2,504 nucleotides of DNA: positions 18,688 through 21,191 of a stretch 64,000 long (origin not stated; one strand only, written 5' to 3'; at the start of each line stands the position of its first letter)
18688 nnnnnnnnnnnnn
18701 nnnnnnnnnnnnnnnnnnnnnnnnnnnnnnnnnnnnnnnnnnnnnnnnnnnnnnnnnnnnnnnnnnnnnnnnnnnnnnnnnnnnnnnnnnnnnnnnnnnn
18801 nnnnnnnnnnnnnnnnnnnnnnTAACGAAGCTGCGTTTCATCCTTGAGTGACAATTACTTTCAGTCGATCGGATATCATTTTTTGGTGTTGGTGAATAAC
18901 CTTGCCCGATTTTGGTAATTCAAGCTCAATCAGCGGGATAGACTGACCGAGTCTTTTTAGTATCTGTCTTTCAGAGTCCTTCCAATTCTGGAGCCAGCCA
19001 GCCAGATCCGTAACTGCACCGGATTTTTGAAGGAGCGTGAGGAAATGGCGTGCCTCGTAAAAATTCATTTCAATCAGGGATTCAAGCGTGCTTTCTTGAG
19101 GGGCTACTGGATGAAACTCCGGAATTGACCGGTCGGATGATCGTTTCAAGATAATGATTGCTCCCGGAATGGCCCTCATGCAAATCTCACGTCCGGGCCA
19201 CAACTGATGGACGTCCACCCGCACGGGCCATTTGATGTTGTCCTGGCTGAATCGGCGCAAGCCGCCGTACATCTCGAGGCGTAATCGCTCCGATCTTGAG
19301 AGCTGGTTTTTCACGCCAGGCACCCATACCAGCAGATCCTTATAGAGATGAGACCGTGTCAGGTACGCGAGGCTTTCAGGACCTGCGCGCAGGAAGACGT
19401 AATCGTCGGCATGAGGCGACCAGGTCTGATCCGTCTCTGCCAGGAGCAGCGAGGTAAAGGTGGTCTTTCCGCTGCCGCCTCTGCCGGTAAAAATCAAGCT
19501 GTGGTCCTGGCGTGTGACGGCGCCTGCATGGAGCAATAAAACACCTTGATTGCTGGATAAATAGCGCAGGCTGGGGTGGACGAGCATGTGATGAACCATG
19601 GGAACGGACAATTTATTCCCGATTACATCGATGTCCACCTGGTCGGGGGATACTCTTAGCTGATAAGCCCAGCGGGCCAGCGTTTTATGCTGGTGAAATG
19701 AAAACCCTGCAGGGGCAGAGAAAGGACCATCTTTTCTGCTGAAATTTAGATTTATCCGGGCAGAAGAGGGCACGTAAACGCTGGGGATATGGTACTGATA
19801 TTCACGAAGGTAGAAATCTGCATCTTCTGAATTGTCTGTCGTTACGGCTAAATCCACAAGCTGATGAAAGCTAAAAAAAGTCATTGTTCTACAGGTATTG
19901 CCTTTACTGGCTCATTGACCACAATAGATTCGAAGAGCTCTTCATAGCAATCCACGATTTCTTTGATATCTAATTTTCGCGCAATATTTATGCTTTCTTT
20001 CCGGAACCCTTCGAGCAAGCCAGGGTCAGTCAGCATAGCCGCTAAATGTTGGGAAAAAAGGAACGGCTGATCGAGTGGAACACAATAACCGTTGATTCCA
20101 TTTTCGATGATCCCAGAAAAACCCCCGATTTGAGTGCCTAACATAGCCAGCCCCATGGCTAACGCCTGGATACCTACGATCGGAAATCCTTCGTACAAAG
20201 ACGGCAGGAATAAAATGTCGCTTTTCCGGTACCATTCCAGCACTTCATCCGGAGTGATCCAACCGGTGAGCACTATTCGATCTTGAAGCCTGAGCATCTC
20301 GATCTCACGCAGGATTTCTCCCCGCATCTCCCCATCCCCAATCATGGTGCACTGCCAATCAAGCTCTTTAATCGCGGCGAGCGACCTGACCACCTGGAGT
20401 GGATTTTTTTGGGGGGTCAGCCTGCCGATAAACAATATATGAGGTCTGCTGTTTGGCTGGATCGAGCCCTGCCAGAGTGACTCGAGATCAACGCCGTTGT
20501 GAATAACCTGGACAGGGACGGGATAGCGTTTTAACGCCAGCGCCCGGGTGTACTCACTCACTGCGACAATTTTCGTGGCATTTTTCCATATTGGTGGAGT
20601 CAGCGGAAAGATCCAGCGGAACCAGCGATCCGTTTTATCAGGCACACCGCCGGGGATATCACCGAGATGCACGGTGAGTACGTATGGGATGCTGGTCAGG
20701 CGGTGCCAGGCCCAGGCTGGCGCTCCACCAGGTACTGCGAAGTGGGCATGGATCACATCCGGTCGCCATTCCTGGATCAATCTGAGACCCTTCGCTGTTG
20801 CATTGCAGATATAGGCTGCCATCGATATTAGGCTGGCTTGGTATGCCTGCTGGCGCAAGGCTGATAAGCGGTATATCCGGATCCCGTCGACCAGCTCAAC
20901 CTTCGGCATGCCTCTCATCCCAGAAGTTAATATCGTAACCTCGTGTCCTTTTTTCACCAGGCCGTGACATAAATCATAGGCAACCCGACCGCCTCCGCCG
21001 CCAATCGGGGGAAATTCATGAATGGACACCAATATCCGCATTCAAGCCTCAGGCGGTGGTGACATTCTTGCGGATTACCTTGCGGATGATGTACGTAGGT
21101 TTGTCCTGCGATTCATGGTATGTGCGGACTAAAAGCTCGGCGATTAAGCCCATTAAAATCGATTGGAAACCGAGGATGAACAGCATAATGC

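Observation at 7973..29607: Candidate undescribed system: one polyprenyl-phosphate GT2 and two MprF-flippase-like proteins serving seven to eight GT-C-type membrane glycosyltransferases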

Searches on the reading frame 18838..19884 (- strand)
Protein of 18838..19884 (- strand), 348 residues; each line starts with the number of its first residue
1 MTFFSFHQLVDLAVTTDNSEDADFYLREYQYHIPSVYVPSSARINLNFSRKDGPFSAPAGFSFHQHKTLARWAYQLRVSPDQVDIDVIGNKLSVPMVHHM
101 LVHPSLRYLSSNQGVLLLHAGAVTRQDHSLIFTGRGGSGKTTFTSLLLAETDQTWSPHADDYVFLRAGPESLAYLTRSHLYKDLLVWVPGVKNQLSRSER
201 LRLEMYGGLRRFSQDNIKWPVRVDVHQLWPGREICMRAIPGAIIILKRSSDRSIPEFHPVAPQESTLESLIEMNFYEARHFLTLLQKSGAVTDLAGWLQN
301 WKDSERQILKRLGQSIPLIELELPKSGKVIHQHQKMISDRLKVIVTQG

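Call 3: search_protein_families(library=pfam, proteins=[window:18838-19884:-], max_evalue=0.01)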
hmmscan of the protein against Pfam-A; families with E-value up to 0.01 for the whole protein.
window:18838-19884:- (348 aa): 1 family
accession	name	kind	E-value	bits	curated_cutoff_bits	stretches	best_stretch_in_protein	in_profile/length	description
PF01293.25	PEPCK_ATP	-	0.0081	15.3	26.5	0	106-144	187-227/465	Phosphoenolpyruvate carboxykinase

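Call 9: search_protein_families(library=ncbifam, proteins=[window:18838-19884:-], max_evalue=0.01)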
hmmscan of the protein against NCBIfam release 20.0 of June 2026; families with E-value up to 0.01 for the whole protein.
window:18838-19884:- (348 aa): 1 family
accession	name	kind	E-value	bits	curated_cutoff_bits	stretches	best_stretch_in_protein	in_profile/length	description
TIGR04352.1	HprK_rel_A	equivalog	7.2e-05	22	200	1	113-149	94-130/280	HprK-related kinase A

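Call 38: search_solved_structures(query=window:18838-19884:-, max_evalue=10)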
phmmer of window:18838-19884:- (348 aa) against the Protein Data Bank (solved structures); distinct sequences matched with E-value up to 10: 5.
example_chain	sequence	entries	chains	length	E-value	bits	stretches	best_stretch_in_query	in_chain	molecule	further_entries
6bm9_A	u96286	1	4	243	0.81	11.9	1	165-251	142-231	Metallo-beta-lactamase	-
6m5h_A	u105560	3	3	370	1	11.6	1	71-142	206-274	Beta-lactamase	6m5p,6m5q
6k8x_A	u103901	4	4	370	1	11.6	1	71-142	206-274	Beta-lactamase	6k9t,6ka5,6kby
9v0q_A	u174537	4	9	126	1.2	11.3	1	108-145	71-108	CNR2056 Heavy Chain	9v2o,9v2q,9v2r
7cfb_A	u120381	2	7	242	1.9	10.7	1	273-329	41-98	FI20010p1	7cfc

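Call 40: find_homologous_proteins(query=window:18838-19884:-)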
Query window:18838-19884:- (348 aa): 321 proteins with E <= 0.001 among 2360 candidates; the best 120 are listed.
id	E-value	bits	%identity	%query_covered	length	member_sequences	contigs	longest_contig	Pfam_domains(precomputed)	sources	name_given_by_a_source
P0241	4.8e-229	777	98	100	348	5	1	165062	-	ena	-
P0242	1.2e-116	408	52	99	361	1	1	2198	PF27840.1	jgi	-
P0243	5.3e-111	389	54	92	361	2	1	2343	PF27840.1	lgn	-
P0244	6.6e-111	389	54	92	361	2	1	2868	PF27840.1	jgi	-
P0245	1.6e-109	384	53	93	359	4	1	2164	-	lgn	-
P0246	8.7e-108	379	52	93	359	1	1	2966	-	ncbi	-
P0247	1.2e-107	378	49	99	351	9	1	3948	PF27840.1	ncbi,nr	ncbi:MAG TPA: hypothetical protein VLA49_21890 [Anaerolineales bacterium]|nr:hypothetical protein [A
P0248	2.3e-107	377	50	99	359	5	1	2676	-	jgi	jgi:hypothetical protein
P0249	1.4e-105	371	50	99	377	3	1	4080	-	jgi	-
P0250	4.1e-105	370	53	92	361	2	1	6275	PF27840.1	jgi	-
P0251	5.5e-105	369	48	99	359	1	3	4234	-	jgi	jgi:hypothetical protein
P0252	1.7e-104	368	52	92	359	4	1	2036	PF27840.1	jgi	jgi:hypothetical protein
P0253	3.9e-104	367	50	99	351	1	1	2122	-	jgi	-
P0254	6.6e-104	366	49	99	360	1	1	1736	-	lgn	-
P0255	8.7e-104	365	51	93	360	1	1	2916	PF27840.1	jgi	jgi:hypothetical protein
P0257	9.0e-104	365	50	93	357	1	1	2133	PF27840.1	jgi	jgi:hypothetical protein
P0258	1.5e-103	365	47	99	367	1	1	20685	PF27840.1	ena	-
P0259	2.8e-103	364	48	99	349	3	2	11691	PF27840.1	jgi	-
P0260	5.2e-103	363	51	92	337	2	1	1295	PF27840.1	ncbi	ncbi:MAG: hypothetical protein D6755_10390, partial [Anaerolineae bacterium]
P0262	1.2e-102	362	48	97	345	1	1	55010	PF27840.1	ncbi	-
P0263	1.9e-100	354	47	99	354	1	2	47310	PF27840.1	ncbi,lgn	-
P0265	9.1e-100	352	47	99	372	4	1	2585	PF27840.1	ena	-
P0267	1.7e-98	348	46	97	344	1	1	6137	PF27840.1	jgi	jgi:hypothetical protein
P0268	2.1e-98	348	47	97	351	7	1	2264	PF27840.1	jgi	jgi:hypothetical protein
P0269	2.2e-98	348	46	99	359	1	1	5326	PF27840.1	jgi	-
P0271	1.0e-97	345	47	93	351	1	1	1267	PF27840.1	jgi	-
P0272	1.7e-97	345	46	98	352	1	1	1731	PF27840.1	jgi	jgi:hypothetical protein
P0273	3.3e-97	344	47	98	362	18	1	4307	PF27840.1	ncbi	-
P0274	3.5e-97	344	46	99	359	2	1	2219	PF27840.1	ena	-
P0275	4.0e-97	343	47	97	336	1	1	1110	PF27840.1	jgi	jgi:hypothetical protein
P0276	4.2e-97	343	50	93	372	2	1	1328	PF27840.1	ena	-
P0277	5.2e-97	343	50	93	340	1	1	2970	PF27840.1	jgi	jgi:hypothetical protein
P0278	7.3e-97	343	45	99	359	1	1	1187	PF27840.1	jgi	jgi:hypothetical protein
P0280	2.6e-96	341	46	97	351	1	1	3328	PF27840.1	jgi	jgi:hypothetical protein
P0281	4.0e-96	340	47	97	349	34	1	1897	PF27840.1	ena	-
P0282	2.6e-95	338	48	99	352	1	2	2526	PF27840.1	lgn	-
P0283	2.7e-95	337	46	99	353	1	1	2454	PF27840.1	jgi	jgi:hypothetical protein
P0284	4.2e-95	337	48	97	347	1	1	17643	PF27840.1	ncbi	-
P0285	5.4e-95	336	46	97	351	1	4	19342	PF27840.1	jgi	jgi:hypothetical protein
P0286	1.9e-94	335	49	93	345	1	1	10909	PF27840.1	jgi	-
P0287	2.8e-94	334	48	92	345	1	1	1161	PF27840.1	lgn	-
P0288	3.4e-94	334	46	99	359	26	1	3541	PF27840.1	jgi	jgi:hypothetical protein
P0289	4.0e-94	334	44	99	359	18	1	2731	PF27840.1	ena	-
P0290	6.1e-94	333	45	98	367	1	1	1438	PF27840.1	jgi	jgi:hypothetical protein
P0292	1.4e-93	332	46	94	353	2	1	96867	PF27840.1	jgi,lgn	-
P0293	1.8e-93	331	50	93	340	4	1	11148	PF27840.1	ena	-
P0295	4.9e-93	330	44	99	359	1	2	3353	PF27840.1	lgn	-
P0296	6.0e-93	330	49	92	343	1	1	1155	PF27840.1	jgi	jgi:hypothetical protein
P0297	6.4e-93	330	51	83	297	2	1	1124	PF27840.1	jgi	jgi:hypothetical protein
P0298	6.6e-93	330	44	98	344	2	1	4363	PF27840.1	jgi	jgi:hypothetical protein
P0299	8.8e-93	329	50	93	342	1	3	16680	PF27840.1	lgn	-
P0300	9.0e-93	329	50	94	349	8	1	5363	PF27840.1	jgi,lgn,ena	-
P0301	9.5e-93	329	49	89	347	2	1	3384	PF27840.1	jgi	-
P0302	1.5e-92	328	47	92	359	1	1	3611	PF27840.1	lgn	-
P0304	4.6e-92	327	50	92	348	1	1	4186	PF27840.1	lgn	-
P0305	5.8e-92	326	44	98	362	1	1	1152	PF27840.1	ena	-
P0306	1.3e-91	325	43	96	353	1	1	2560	PF27840.1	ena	-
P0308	1.9e-91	325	48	97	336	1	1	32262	PF27840.1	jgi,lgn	jgi:hypothetical protein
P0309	3.0e-91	324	46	96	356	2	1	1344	PF27840.1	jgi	jgi:hypothetical protein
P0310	3.8e-91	324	48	93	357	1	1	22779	PF27840.1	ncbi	-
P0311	1.5e-90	322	50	92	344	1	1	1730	PF27840.1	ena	-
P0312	1.9e-90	322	47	98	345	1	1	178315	PF27840.1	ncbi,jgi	ncbi:MAG TPA: hypothetical protein VGK00_04710 [Anaerolineales bacterium]|jgi:hypothetical protein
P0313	2.2e-90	321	46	96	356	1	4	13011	PF27840.1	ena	-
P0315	5.8e-90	320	48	95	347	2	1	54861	PF27840.1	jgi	jgi:hypothetical protein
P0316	6.3e-90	320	49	93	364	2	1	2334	PF27840.1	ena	-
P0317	6.9e-90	320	45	94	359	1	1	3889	PF27840.1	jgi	-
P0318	8.3e-90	319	49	93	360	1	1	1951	PF27840.1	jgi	jgi:hypothetical protein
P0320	1.2e-89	319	47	93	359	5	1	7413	PF27840.1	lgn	-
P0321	2.0e-89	318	45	93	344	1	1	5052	PF27840.1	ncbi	-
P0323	2.5e-89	318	49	93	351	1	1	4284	PF27840.1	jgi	jgi:hypothetical protein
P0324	2.5e-89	318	45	99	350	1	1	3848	PF27840.1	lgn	-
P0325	3.6e-89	317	48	93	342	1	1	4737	PF27840.1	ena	-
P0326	4.3e-89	317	47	93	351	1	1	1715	PF27840.1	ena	-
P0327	4.4e-89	317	48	93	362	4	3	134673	PF27840.1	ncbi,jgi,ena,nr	ncbi:MAG TPA: hypothetical protein PKG95_07685 [Anaerolineaceae bacterium]|nr:hypothetical protein [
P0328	5.3e-89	317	47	93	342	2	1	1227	PF27840.1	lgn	-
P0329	6.8e-89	316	48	93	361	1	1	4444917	PF27840.1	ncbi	-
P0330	9.6e-89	316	47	94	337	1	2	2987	PF27840.1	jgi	jgi:hypothetical protein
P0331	1.2e-88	316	50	93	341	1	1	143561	PF27840.1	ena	-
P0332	1.5e-88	315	48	93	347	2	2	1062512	PF27840.1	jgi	jgi:hypothetical protein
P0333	1.7e-88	315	49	93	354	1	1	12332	PF27840.1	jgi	jgi:hypothetical protein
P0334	3.0e-88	314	47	93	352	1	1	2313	PF27840.1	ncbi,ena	-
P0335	3.2e-88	314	47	93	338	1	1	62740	PF27840.1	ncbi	-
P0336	4.9e-88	314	47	99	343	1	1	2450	PF27840.1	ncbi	-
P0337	5.3e-88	313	47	93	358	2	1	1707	PF27840.1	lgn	-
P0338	6.3e-88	313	45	99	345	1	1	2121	PF27840.1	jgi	jgi:hypothetical protein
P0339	6.4e-88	313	44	93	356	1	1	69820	PF27840.1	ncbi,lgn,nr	ncbi:MAG: hypothetical protein JXA25_04700 [Anaerolineales bacterium]|nr:hypothetical protein [Anaer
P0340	7.0e-88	313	48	93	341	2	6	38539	PF27840.1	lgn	-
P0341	7.7e-88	313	47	96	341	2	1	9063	PF27840.1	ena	-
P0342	9.7e-88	313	44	99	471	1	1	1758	PF00534.27,PF27840.1,PF13692.13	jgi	jgi:hypothetical protein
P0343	1.0e-87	312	46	92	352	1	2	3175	PF27840.1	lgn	-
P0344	1.2e-87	312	47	93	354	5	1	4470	PF27840.1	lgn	-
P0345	1.2e-87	312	44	94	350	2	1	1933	PF27840.1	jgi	jgi:hypothetical protein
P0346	1.5e-87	312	47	94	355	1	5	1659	PF27840.1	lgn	-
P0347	1.7e-87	312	48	93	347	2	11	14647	PF27840.1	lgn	-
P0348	2.4e-87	311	48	93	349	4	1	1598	PF27840.1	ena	-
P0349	2.5e-87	311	48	93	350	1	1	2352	PF27840.1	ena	-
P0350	2.7e-87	311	49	93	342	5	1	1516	PF27840.1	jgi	-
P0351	2.9e-87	311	47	93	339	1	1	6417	PF27840.1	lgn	-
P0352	3.0e-87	311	49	93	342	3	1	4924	PF27840.1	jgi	jgi:hypothetical protein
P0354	4.8e-87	310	49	92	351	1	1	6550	PF27840.1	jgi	jgi:hypothetical protein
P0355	5.8e-87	310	45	92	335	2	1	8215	PF27840.1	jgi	-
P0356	9.9e-87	309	49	93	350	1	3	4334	PF27840.1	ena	-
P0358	1.3e-86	309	42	97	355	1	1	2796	PF27840.1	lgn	-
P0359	1.5e-86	309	49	93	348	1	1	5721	PF27840.1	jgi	-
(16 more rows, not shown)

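Call 51: predict_structure(alignment_id=A2)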
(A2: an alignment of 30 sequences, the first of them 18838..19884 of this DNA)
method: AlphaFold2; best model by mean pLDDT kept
length: 348 residues; sequences in the alignment: 30
mean_pLDDT: 93.5   pTM: 0.91
mean pLDDT of the five models: 93.5, 93.1, 93.1, 91.9, 91.4
residues with pLDDT >= 90: 286; 70-90: 61; 50-70: 1; < 50: 0
segments of 3 or more residues with pLDDT < 50: none
pLDDT, mean of each block of 10 residues (from residue 1): 96 98 97 94 98 94 93 98 98 96 98 97 96 90 89 90 93 95 87 94 93 87 94 96 93 90 90 94 98 98 97 94 84 88 83
secondary structure, 60 per line:
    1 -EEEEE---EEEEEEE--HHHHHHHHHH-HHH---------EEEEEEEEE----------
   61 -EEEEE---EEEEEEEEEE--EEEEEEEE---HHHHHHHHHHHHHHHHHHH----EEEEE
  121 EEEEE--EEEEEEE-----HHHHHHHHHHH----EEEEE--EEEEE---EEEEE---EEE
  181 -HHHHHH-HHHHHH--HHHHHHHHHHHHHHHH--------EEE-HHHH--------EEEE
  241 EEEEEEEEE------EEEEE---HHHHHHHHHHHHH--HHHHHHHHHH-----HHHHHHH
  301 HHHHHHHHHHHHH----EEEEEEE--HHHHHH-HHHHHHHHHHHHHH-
elements in order: E2-6 E10-16 H19-28 E42-50 E62-66 E70-79 E82-89 H93-111 E116-125 E128-134 H140-150 E155-159 E162-166 E170-174 E178-180 H182-187 H189-194 H197-212 E221-223 H225-228 E237-249 E256-260 H264-276 H279-288 H294-313 E318-324 H327-332 H334-347

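Call 54: fold_search(model_id=the predicted structure, library=pdb)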
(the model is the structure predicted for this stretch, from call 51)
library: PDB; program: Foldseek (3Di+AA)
matches with E <= 10: 359; with E <= 0.001: 52
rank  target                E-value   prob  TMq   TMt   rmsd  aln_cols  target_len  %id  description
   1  1j3b_A                1.8e-07  1.00  0.52  0.37   8.5       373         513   12  Crystal structure of ATP-dependent phosphoenolpyruvate carboxykinase from Thermus thermophilus HB8 (released 2003-02-11)
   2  2pc9_A                4.5e-07  1.00  0.53  0.37   6.6       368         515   12  Crystal Structure Of ATP-Dependent Phosphoenolpyruvate Carboxykinase From Thermus thermophilus HB8 (released 2007-10-02)
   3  9e32                  2.2e-06  1.00  0.54  0.35   8.2       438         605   11  Holo Polaromonas naphthalenivorans phosphoenolpyruvate carboxykinase (released 2025-10-29)
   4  1k3c                  2.9e-06  1.00  0.56  0.39   6.5       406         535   12  Phosphoenolpyruvate carboxykinase in complex with ADP, AlF3 and Pyruvate (released 2001-12-19)
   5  2py7                  3.3e-06  1.00  0.57  0.39   8.3       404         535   12  Crystal structure of E. coli phosphoenolpyruvate carboxykinase mutant Lys213Ser complexed with ATP-Mg2+-Mn2+ (released 2008-04-22)
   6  9a4u_A                3.3e-06  1.00  0.48  0.34   9.6       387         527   11  Integrative model of PCKA-QOX2 by crosslinking MS and deep learning (released 2024-09-18)
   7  6asn                  3.7e-06  1.00  0.58  0.41   6.8       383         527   11  E. coli phosphoenolpyruvate carboxykinase K212I F216V mutant bound to methanesulfonate (released 2018-08-29)
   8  6com                  4.4e-06  1.00  0.56  0.39   6.1       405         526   11  2.3A crystal structure of E. coli phosphoenolpyruvate carboxykinase mutant Asp269Asn (released 2018-04-04)
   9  6asi                  5.2e-06  1.00  0.59  0.41   5.7       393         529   12  E. coli phosphoenolpyruvate carboxykinase G209S mutant bound to methanesulfonate (released 2018-08-29)
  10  6at3_A                5.8e-06  1.00  0.59  0.41   6.5       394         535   12  E. coli phosphoenolpyruvate carboxykinase Y207F mutant bound to thiosulfate and oxaloacetate (released 2018-08-29)
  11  6crt                  6.2e-06  1.00  0.54  0.38   8.5       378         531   13  Arg65Gln Mutagenic E.coli PCK (released 2018-04-04)
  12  9e34                  9.3e-06  1.00  0.53  0.34   8.3       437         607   11  Polaromonas naphthalenivorans phosphoenolpyruvate carboxykinase in complex with PEP (P212121) (released 2025-10-29)
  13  1os1                  1.1e-05  1.00  0.54  0.37   8.1       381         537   12  Structure of Phosphoenolpyruvate Carboxykinase complexed with ATP,Mg, Ca and pyruvate. (released 2003-09-23)
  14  6at4_B                1.2e-05  1.00  0.52  0.36   8.1       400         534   11  E. coli phosphoenolpyruvate carboxykinase bound to thiosulfate (released 2018-08-29)
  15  9e35                  1.3e-05  1.00  0.51  0.32   8.5       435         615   12  Polaromonas naphthalenivorans phosphoenolpyruvate carboxykinase in complex with beta-sulfopyruvate (released 2025-10-29)
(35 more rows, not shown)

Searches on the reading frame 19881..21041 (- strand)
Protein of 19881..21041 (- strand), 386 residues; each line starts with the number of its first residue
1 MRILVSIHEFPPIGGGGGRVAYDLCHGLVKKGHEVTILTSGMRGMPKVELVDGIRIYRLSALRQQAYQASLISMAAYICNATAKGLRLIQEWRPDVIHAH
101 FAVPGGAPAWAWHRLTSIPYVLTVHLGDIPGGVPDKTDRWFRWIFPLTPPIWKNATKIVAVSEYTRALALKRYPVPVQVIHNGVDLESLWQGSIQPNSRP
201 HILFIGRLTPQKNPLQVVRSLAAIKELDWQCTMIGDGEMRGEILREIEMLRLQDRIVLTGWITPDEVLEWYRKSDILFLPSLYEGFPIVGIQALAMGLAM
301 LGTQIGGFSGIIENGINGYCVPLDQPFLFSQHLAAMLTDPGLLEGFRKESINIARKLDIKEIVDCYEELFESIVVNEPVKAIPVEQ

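Call 3: search_protein_families(library=pfam, proteins=[window:19881-21041:-], max_evalue=0.01)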
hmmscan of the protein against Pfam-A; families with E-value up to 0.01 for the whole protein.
window:19881-21041:- (386 aa): 7 families
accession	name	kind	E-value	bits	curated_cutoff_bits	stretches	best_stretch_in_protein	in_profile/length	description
PF13439.12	Glyco_transf_4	-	6.9e-32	111.2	28.5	1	15-187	2-169/170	Glycosyltransferase Family 4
PF00534.26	Glycos_transf_1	-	1.1e-29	103.6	26.4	1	196-349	12-168/172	Glycosyl transferases group 1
PF13692.12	Glyco_trans_1_4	-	1.1e-28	100.7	27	1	199-339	1-142/142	Glycosyl transferases group 1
PF13579.12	Glyco_trans_4_4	-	1.2e-25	91.1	29.7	1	15-183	1-158/158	Glycosyl transferase 4-like domain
PF13477.12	Glyco_trans_4_2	-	7.2e-08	33.1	23.4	1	24-129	16-111/139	Glycosyl transferase 4-like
PF08323.17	Glyco_transf_5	-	3e-07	30.8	22.7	1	3-133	2-174/239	Starch synthase catalytic domain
PF20706.3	GT4-conflict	-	2.9e-06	27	26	1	167-308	164-316/385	Family 4 Glycosyltransferase in conflict systems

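Call 28: search_protein_families(library=ncbifam, proteins=[window:19881-21041:-], max_evalue=0.00001)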
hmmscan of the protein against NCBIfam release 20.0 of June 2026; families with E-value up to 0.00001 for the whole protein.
window:19881-21041:- (386 aa): 33 families (the best 25 are shown)
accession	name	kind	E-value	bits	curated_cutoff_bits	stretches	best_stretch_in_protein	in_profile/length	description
TIGR03999.1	thiol_BshA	equivalog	3.7e-31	108.4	273.7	1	6-373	4-373/375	N-acetyl-alpha-D-glucosaminyl L-malate synthase BshA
NF047684.1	TeichurnBiosyTuaC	equivalog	1.7e-26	93.1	550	1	45-312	62-328/391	teichuronic acid biosynthesis protein TuaC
NF041876.1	EPS_EpsE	equivalog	5.4e-22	78.6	400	1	78-346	98-368/389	exopolysaccharide biosynthesis GT4 family glycosyltransferase EpsE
TIGR03449.1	mycothiol_MshA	equivalog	9.6e-21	74.1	462.5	1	11-373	15-403/406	D-inositol-3-phosphate glycosyltransferase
TIGR04063.1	stp3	hypoth_equivalog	3.7e-19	68.9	442.05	1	30-373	29-395/397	TIGR04063 family PEP-CTERM/XrtA system glycosyltransferase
TIGR02149.1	glgA_Coryne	subfamily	2.3e-18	66.5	302.4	1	2-337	2-349/391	glycogen synthase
NF007396.0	PRK09922.1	equivalog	1.2e-17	63.8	385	1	177-320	160-307/361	lipopolysaccharide 1,6-galactosyltransferase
TIGR03088.1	stp2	hypoth_equivalog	1.4e-17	63.8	409.05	1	171-372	156-372/374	TIGR03088 family PEP-CTERM/XrtA system glycosyltransferase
NF038229.1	Glyco4_Geo_Pelo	equivalog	1.7e-17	63.5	400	1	62-374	27-337/338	GPMC system family 4 glycosyltransferase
NF050063.1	ProtGlycPglJ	equivalog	2.7e-17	63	500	1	177-363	170-356/363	N-acetylgalactosamine-N,N'-diacetylbacillosaminyl-diphospho-undecaprenol 4-alpha-N-acetylgalactosaminyltransferase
NF041010.1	glycosy_Agl16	equivalog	1.1e-15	57.4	575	1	151-371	130-349/352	glycosylation protein Agl16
NF050056.1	ProtGlycPglH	equivalog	2.7e-15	56.3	600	1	177-371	159-351/354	GalNAc-alpha-(1->4)-GalNAc-alpha-(1->3)-diNAcBac-PP-undecaprenol alpha-1,4-N-acetyl-D-galactosaminyltransferase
TIGR04157.1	glyco_rSAM_CFB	subfamily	1.9e-14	53.5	400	1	153-324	168-351/406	TIGR04157 family glycosyltransferase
NF046085.1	XrtY_assoc_Gly1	equivalog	4.6e-12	45.5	400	1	174-374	181-385/387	XrtY-associated glycosyltransferase XYAG1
TIGR04047.1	MSMEG_0565_glyc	hypoth_equivalog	5.9e-12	45.4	259.85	1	21-323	18-326/373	MSMEG_0565 family glycosyltransferase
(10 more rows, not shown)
